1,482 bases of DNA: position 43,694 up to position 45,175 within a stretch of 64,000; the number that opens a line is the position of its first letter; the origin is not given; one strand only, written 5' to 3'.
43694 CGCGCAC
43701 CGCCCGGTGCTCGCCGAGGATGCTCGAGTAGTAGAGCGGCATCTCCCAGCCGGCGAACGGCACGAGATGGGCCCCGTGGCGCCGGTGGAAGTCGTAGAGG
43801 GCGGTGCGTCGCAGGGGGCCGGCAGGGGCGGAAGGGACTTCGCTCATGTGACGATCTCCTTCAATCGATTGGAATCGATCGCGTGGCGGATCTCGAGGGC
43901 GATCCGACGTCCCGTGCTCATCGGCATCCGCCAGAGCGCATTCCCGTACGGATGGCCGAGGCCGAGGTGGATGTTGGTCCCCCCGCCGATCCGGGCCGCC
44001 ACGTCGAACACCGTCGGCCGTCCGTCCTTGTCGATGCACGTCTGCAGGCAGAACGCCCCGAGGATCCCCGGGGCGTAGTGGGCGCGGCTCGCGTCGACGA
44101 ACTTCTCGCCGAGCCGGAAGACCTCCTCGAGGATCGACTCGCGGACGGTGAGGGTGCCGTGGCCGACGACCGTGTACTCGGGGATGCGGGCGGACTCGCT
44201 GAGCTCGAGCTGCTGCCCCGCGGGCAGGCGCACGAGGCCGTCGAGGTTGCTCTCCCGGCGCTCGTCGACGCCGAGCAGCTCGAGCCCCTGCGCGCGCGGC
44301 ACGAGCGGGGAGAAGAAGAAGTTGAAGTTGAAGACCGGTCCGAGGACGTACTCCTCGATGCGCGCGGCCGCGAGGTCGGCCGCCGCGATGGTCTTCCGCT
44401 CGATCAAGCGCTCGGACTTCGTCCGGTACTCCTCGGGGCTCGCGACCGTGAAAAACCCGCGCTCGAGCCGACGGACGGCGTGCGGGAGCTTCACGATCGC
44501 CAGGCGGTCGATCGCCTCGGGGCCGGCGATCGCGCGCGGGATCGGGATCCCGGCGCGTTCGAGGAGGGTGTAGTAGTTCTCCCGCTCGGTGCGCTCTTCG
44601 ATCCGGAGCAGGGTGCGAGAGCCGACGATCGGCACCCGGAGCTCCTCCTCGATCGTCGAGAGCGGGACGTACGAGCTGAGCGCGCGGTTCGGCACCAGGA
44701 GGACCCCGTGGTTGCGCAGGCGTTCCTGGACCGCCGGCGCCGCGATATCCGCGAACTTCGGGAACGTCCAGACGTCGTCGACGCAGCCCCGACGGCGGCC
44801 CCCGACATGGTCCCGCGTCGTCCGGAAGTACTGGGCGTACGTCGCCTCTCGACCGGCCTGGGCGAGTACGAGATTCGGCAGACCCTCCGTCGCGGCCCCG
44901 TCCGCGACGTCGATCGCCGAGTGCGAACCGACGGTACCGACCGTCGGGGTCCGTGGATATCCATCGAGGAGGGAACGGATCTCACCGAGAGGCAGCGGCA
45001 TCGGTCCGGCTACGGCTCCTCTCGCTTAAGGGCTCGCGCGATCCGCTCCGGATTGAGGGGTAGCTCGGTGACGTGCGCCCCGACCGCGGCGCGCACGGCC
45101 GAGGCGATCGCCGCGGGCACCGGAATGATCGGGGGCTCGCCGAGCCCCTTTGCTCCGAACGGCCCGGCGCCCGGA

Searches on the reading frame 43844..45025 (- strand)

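Call 61: search_protein_families(library=pfam, proteins=[window:43844-45025:-], max_evalue=0.00001)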
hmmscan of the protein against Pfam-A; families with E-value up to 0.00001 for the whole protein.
window:43844-45025:- (393 aa): 2 families
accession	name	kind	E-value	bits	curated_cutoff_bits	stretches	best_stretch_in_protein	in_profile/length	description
PF06973.17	DUF1297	-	4.1e-71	238.8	23.8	1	199-393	1-188/188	Domain of unknown function (DUF1297)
PF06849.18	DUF1246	-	6.1e-33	113.9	25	1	29-165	1-121/122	Protein of unknown function (DUF1246)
